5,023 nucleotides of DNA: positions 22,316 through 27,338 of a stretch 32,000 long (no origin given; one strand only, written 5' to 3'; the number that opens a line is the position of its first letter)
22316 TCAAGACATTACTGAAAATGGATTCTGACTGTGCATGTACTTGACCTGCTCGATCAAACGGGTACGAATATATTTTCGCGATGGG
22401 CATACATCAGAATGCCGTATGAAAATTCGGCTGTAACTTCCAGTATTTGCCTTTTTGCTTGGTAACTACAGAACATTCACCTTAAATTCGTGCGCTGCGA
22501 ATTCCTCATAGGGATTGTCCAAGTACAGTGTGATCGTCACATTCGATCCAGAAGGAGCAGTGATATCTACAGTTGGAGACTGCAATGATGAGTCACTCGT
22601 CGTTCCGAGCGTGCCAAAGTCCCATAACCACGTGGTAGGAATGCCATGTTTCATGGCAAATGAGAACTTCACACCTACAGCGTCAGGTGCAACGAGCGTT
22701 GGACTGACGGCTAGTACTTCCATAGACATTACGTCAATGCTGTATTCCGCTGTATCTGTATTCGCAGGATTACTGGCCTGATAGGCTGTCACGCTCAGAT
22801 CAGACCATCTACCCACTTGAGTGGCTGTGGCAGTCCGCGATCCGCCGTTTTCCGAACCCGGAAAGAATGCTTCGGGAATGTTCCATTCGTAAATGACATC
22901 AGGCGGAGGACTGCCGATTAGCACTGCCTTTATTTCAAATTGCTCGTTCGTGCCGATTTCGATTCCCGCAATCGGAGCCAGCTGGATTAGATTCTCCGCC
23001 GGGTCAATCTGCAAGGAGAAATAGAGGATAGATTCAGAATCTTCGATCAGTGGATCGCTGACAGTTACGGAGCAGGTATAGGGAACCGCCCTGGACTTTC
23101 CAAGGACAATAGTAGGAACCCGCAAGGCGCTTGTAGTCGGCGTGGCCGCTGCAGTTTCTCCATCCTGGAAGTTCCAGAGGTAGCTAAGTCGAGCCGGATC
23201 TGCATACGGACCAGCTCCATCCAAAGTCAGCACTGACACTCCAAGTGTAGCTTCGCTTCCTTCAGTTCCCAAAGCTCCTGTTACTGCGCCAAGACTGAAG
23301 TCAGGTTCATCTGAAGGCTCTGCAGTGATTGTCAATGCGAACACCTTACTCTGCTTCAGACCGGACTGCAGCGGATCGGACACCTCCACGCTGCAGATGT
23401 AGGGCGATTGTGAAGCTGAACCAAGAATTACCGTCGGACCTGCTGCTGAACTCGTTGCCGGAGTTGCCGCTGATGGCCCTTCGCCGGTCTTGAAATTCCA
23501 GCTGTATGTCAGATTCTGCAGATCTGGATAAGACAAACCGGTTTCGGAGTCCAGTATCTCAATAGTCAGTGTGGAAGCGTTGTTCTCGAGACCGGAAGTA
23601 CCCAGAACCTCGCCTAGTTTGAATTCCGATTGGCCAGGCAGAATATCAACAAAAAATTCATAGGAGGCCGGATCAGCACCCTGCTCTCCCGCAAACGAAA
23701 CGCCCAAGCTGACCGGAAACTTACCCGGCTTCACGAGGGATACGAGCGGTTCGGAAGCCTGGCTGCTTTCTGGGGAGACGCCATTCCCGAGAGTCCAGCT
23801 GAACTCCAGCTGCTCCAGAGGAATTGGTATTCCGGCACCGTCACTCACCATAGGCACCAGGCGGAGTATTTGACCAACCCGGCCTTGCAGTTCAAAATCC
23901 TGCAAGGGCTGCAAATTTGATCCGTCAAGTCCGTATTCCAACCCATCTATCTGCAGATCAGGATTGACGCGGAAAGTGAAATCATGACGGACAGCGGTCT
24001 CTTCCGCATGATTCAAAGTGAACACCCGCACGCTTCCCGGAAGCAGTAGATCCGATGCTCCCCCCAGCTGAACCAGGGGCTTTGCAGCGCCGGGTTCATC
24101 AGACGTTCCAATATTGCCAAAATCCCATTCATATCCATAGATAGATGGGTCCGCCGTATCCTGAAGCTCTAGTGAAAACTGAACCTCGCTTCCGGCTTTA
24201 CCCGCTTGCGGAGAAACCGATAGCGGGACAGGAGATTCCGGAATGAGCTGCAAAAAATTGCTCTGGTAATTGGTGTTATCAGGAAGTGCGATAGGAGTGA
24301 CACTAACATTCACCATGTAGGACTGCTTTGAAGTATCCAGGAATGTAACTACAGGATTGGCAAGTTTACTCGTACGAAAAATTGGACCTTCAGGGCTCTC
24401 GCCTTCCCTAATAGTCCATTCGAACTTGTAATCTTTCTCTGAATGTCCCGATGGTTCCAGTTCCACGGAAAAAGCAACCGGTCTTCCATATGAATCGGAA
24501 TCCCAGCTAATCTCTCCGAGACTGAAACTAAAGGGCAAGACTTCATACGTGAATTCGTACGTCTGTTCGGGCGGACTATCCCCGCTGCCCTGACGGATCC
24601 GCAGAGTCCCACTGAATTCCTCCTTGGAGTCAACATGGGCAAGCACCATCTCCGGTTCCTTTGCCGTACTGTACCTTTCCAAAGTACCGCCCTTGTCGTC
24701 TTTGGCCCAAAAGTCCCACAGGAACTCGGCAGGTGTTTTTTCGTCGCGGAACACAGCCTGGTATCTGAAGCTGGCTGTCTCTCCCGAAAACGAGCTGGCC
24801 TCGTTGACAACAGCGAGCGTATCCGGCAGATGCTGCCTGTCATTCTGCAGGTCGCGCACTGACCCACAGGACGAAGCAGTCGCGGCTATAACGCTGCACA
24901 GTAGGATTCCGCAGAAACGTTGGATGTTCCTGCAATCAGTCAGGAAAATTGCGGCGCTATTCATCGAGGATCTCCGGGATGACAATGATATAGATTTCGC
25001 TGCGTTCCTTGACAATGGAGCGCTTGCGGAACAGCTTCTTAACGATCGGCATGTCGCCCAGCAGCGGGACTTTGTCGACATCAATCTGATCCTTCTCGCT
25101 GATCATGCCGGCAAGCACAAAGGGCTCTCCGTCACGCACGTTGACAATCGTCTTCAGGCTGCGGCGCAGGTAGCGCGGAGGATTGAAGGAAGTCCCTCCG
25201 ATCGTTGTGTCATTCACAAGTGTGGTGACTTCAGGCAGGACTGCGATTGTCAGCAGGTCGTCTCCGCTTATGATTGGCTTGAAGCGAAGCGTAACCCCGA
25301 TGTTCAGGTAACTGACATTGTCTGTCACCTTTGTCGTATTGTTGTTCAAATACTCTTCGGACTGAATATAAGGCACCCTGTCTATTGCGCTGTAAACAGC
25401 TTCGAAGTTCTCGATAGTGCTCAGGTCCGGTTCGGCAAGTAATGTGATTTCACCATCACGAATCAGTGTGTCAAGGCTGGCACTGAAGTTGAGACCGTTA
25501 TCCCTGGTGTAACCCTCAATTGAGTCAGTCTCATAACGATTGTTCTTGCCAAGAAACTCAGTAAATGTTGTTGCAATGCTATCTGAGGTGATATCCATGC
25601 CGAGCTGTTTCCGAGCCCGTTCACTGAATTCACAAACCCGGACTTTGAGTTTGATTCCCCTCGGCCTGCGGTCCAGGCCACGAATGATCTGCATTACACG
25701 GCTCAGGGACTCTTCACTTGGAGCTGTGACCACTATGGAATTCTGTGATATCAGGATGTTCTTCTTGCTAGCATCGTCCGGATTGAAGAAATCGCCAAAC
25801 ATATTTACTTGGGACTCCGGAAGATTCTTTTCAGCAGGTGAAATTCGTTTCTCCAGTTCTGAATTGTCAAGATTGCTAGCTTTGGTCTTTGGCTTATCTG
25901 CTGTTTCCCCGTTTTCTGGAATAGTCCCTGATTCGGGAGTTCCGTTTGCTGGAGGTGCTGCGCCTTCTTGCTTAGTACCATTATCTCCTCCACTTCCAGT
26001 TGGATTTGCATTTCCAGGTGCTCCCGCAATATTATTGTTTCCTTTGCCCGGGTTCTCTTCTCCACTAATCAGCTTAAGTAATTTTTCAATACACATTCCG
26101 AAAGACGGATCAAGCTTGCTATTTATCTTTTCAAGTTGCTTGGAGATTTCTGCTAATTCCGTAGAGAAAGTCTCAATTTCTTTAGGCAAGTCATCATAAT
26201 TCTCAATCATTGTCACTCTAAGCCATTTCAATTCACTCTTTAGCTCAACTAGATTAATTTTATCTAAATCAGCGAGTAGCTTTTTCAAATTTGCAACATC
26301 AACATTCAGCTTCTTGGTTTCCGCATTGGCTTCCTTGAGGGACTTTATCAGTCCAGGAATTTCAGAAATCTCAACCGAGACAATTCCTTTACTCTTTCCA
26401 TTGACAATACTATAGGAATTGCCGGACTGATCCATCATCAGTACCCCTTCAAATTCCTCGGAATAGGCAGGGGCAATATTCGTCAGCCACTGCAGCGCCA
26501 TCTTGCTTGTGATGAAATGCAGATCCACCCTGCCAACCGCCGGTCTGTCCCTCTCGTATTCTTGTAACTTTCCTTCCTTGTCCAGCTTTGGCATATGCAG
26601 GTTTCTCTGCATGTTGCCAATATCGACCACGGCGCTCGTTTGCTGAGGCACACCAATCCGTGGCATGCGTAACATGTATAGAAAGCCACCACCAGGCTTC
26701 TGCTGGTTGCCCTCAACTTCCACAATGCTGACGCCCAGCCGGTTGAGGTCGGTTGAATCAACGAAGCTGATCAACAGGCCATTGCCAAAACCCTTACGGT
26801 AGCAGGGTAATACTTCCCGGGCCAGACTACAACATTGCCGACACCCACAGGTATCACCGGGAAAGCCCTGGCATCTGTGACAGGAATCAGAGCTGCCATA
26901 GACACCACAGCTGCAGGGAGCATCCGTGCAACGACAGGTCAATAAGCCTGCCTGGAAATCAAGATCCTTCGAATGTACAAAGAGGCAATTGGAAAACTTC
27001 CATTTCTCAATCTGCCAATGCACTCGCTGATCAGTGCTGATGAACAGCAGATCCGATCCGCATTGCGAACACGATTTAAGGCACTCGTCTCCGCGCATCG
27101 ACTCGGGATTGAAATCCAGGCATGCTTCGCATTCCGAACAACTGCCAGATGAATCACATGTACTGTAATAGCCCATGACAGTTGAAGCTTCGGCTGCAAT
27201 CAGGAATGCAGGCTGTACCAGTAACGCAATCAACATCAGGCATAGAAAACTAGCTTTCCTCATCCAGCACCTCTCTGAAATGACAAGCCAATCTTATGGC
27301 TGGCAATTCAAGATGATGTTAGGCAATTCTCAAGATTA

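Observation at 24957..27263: Chimeric secretin in which a Cys-rich domain, coiled coil and disordered linker replace the usual N0-N3 periplasmic domains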

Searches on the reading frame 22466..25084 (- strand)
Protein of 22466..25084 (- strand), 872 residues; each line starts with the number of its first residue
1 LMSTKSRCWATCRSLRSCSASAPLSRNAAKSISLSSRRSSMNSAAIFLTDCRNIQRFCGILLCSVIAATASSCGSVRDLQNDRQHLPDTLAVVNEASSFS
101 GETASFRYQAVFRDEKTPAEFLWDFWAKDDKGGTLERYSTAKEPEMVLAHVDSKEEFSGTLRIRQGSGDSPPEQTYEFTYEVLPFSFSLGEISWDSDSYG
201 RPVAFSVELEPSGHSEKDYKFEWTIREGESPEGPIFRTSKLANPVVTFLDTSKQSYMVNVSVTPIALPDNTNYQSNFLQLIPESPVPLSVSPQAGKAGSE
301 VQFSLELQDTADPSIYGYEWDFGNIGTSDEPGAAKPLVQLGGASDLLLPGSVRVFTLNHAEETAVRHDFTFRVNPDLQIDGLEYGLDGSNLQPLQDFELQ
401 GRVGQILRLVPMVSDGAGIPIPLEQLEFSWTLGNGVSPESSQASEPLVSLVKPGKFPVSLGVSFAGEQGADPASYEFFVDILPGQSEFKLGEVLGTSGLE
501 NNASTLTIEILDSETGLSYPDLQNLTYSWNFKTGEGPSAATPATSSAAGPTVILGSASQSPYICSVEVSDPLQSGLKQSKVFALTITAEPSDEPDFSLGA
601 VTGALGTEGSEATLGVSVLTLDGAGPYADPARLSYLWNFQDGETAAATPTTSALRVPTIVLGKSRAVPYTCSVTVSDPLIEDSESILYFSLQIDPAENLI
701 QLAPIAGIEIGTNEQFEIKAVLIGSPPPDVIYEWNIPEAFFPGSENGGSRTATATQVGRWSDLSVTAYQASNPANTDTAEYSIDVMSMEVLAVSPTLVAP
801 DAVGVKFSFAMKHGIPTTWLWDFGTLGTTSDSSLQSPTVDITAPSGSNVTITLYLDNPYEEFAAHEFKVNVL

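Call 8: search_protein_families(library=pfam, proteins=[window:22466-25084:-], max_evalue=0.01)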
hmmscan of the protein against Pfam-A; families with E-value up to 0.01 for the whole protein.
window:22466-25084:- (872 aa): 2 families
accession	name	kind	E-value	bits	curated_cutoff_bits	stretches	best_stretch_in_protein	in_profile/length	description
PF00801.26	PKD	-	2.4e-25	88.8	23.5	2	288-330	4-42/80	PKD domain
PF18911.6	PKD_4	-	8.7e-12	45.4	27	1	284-328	3-47/85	PKD domain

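Call 38: search_protein_families(library=pfam, proteins=[window:22466-24964:-], max_evalue=10)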
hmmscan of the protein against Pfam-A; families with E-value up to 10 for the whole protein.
window:22466-24964:- (832 aa): 2 families
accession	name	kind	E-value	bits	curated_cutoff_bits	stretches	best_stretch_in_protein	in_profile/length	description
PF00801.26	PKD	-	1.6e-25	89.3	23.5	6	248-290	4-42/80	PKD domain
PF18911.6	PKD_4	-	7.2e-12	45.6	27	2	244-288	3-47/85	PKD domain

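Call 59: search_protein_families(library=padloc, proteins=[window:22466-24964:-], max_evalue=0.01)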
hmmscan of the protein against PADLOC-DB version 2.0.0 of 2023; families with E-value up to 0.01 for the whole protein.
window:22466-24964:- (832 aa): 0 families

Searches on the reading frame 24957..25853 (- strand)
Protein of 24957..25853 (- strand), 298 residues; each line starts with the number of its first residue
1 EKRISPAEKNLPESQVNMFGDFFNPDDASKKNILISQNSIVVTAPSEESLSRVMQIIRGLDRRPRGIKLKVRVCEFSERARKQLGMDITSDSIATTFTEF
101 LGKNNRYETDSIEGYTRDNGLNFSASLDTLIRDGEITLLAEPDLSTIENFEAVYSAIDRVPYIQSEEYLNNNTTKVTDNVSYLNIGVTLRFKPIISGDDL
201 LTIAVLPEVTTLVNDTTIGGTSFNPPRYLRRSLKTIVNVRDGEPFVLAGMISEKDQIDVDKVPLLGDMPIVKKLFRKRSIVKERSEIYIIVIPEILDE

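Call 51: find_homologous_proteins(query=window:24957-25853:-, max_evalue=0.00001)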
Query window:24957-25853:- (298 aa): 17 proteins with E <= 0.00001 among 1318 candidates.
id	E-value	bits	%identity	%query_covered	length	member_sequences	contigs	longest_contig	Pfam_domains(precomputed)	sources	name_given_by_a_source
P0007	8.1e-19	86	31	87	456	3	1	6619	PF03958.23,PF00263.27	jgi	jgi:type II secretory pathway component GspD/PulD (secretin)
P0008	2.2e-17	82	29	87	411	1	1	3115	PF00263.27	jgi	jgi:general secretion pathway protein D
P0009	4.9e-17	80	30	58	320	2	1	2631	PF00263.27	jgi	jgi:general secretion pathway protein D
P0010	5.9e-17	80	32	55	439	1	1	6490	PF03958.23,PF00263.27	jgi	-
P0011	1.5e-16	79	26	85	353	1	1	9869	PF03958.23,PF00263.27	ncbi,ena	-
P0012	2.2e-16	78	28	87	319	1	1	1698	PF00263.27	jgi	jgi:general secretion pathway protein D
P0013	1.8e-14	72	32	58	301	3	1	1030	PF00263.27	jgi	jgi:general secretion pathway protein D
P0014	6.6e-14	70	25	85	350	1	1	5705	PF03958.23,PF00263.27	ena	-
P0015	1.8e-10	59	28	61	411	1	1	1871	PF03958.23,PF00263.27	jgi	-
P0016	9.2e-10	57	27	59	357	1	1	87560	PF00263.27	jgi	-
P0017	4.4e-9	54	25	59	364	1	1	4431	PF03958.23,PF00263.27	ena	-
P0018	1.3e-8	53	22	88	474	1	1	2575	PF03958.23,PF00263.27,PF07660.20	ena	-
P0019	2.5e-8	52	24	88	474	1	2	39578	PF00263.27,PF07660.20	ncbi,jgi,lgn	jgi:type II secretory pathway component GspD/PulD (secretin)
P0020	8.8e-8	50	23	88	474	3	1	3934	PF03958.23,PF00263.27,PF07660.20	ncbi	-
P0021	2.2e-7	49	23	88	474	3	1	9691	PF03958.23,PF00263.27,PF07660.20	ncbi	-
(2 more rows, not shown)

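Call 69: find_encoding_contigs(protein=P0007, flank=6000, max_places=2)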
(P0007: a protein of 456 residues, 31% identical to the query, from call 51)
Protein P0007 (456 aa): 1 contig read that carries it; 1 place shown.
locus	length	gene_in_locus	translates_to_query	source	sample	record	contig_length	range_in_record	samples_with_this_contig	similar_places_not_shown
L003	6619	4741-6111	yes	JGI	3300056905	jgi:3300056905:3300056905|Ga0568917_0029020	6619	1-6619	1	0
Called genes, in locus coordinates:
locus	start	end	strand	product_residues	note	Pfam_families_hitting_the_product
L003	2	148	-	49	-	?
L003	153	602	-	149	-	PF00583:Acetyltransf_1, PF13673:Acetyltransf_10, PF13508:Acetyltransf_7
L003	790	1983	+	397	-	PF04015:DUF362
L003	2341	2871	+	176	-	-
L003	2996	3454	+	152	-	-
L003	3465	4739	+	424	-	PF10633:NPCBM_assoc (faint)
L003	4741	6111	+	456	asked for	PF03958:Secretin_N (weak), PF00263:Secretin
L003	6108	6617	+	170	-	?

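Call 70: find_encoding_contigs(protein=P0011, flank=8000, max_places=2)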
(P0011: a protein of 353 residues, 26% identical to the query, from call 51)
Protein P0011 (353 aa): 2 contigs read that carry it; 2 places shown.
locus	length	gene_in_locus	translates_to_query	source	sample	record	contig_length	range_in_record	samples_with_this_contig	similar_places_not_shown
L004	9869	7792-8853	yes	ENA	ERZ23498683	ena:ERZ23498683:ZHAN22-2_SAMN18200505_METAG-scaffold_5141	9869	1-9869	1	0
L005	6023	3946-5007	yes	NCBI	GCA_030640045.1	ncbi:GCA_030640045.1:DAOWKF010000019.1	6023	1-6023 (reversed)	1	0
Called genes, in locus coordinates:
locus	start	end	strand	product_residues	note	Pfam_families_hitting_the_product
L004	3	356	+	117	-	?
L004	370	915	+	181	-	PF07963:N_methyl, PF08334:T2SSG (weak)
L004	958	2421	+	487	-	PF10833:DUF2572 (faint)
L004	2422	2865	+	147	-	-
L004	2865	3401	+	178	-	-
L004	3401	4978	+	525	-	PF06723:MreB_Mbl (faint), PF11104:PilM_2, PF14450:FtsA, PF05137:PilN (weak)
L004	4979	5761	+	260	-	-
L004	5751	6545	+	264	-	-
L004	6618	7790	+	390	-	PF00515:TPR_1 (faint), PF07719:TPR_2 (faint)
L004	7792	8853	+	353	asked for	PF03958:Secretin_N (weak), PF00263:Secretin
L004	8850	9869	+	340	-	?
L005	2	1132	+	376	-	?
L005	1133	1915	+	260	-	-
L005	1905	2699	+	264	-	-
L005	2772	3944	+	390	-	PF00515:TPR_1 (faint), PF07719:TPR_2 (faint)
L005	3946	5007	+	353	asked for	PF03958:Secretin_N (weak), PF00263:Secretin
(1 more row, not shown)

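Call 77: search_protein_families(library=pfam, proteins=[L004:6618-7790:+, L004:7792-8853:+, L003:3465-4739:+, L003:4741-6111:+], max_evalue=1)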
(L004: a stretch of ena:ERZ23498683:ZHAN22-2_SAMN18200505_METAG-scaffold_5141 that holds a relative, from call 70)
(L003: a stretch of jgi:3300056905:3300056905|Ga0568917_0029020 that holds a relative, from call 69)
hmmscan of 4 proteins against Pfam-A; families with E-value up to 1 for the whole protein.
L004:6618-7790:+ (390 aa): 9 families
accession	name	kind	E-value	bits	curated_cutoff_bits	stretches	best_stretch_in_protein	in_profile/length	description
PF07719.23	TPR_2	-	1.9e-09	37.3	27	2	69-98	4-33/34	Tetratricopeptide repeat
PF00515.34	TPR_1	-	6.4e-06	26.2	27.8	2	69-98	4-33/34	Tetratricopeptide repeat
PF13432.12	TPR_16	-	0.00044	21.1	32.7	2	70-107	1-38/65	Tetratricopeptide repeat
PF14559.12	TPR_19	-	0.0007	20.3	25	1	80-108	5-33/68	Tetratricopeptide repeat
PF13414.12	TPR_11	-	0.0029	17.7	26.8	1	143-167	1-25/42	TPR repeat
PF13428.12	TPR_14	-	0.012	16.7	23.5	1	70-108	5-43/44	Tetratricopeptide repeat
PF07827.16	KNTase_C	-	0.21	11.9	26.4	0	27-105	19-96/132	KNTase C-terminal domain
PF14853.12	Fis1_TPR_C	-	0.28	11.8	25.3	0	78-104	13-39/53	Fis1 C-terminal tetratricopeptide repeat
PF14718.12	SLT_L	-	0.61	10.7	25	1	70-108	8-47/68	Soluble lytic murein transglycosylase L domain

L004:7792-8853:+ (353 aa): 2 families
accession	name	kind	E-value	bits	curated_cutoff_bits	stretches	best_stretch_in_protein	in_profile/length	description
PF00263.26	Secretin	-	9.3e-42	142.9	27.5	1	172-345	1-168/169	Bacterial type II and III secretion system protein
PF03958.22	Secretin_N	-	1.6e-07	31.9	28.2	1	35-85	14-69/69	Bacterial type II/III secretion system short domain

L003:3465-4739:+ (424 aa): 5 families
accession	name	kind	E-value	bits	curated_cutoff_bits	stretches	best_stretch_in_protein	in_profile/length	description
PF10633.15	NPCBM_assoc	-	1.6e-05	25.5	24.4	2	103-130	44-71/78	NPCBM-associated, NEW3 domain of alpha-galactosidase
PF22680.2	Glyco_hydro_123_N_2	-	0.042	14.1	27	1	370-401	110-141/142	Glycoside hydrolase 123 N-terminal domain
PF06280.18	fn3_5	-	0.073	14.2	27.6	0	354-416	55-111/112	Fn3-like domain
PF06030.18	WxLIP_PGBD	-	0.12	12.9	27.3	0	46-134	30-119/121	WxL Interacting Protein, peptidoglycan binding domain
PF21310.3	OCRL-like_ASH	-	0.14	12.8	27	0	349-390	36-77/109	Inositol polyphosphate 5-phosphatase OCRL-like, ASH domain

L003:4741-6111:+ (456 aa): 5 families
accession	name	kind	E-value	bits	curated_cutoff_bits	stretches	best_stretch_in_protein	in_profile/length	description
PF00263.26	Secretin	-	3.2e-40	137.9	27.5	1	254-422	3-168/169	Bacterial type II and III secretion system protein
PF03958.22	Secretin_N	-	9.6e-07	29.4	28.2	1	138-194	4-69/69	Bacterial type II/III secretion system short domain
PF07660.19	STN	-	9.1e-05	22.6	28.4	1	75-122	3-52/52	Secretin and TonB N terminus short domain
PF21305.2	type_II_gspD_N0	-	0.0002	21.6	27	1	57-93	4-41/71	GspD-like, N0 domain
PF24058.1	DUF7359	-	0.067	13.4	27.5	0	196-240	21-65/123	Domain of unknown function (DUF7359)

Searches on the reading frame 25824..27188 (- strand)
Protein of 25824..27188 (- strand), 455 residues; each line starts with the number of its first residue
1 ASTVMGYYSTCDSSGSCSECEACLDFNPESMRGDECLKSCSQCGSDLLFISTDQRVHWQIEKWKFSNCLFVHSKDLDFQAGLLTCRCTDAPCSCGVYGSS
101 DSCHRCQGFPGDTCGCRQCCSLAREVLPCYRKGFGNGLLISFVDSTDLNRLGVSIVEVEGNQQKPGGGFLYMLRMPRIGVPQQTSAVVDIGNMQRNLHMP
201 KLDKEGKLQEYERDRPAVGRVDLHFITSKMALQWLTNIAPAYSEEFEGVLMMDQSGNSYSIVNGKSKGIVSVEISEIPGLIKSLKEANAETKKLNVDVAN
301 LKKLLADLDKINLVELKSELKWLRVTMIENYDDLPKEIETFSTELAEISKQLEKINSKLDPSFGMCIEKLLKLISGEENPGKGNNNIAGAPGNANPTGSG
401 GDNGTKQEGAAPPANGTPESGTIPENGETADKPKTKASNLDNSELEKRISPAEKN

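Call 23: search_solved_structures(query=window:25824-27188:-, max_evalue=10)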
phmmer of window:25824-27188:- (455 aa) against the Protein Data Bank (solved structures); distinct sequences matched with E-value up to 10: 9.
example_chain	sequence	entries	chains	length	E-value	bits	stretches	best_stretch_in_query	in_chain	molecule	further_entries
5b3h_C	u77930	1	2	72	1.3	11.2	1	61-103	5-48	Zinc finger protein JACKDAW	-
1auw_A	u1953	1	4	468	1.3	11.2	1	227-286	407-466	DELTA 2 CRYSTALLIN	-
1k7w_A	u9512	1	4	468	1.4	11.2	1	227-286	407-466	delta 2 crystallin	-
8f2u_N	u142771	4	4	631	1.8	10.8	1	264-375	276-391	Coiled-coil domain-containing protein 93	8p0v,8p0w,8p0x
1tjv_A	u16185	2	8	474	1.9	10.7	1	227-286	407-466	Delta crystallin II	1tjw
1tju_A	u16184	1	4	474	1.9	10.7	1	227-286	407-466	Delta crystallin II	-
1i0a_A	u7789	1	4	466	1.9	10.7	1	228-286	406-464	DELTA CRYSTALLIN I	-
8glv_Em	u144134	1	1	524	2.8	10.1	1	259-350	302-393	Dynein regulatory complex subunit 3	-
2fju_B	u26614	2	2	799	4.4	9.5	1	394-449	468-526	1-phosphatidylinositol-4,5-bisphosphate phosphodiesterase beta 2 | 1-phosphatidylinositol-4,5-bisphosphate phosphodiesterase beta-2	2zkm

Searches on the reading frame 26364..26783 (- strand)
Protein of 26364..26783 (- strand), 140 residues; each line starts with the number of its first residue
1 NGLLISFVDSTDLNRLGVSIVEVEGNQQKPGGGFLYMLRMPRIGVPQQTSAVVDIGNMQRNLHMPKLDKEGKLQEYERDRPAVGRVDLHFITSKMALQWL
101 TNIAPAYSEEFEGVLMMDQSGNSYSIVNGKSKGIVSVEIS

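Call 38: search_protein_families(library=pfam, proteins=[window:26364-26783:-], max_evalue=10)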
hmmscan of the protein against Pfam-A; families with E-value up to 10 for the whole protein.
window:26364-26783:- (140 aa): 1 family
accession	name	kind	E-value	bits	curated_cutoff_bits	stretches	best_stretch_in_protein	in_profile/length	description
PF01315.27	Ald_Xan_dh_C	-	0.24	12.1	31.3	1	75-116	5-46/110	Aldehyde oxidase and xanthine dehydrogenase, a/b hammerhead domain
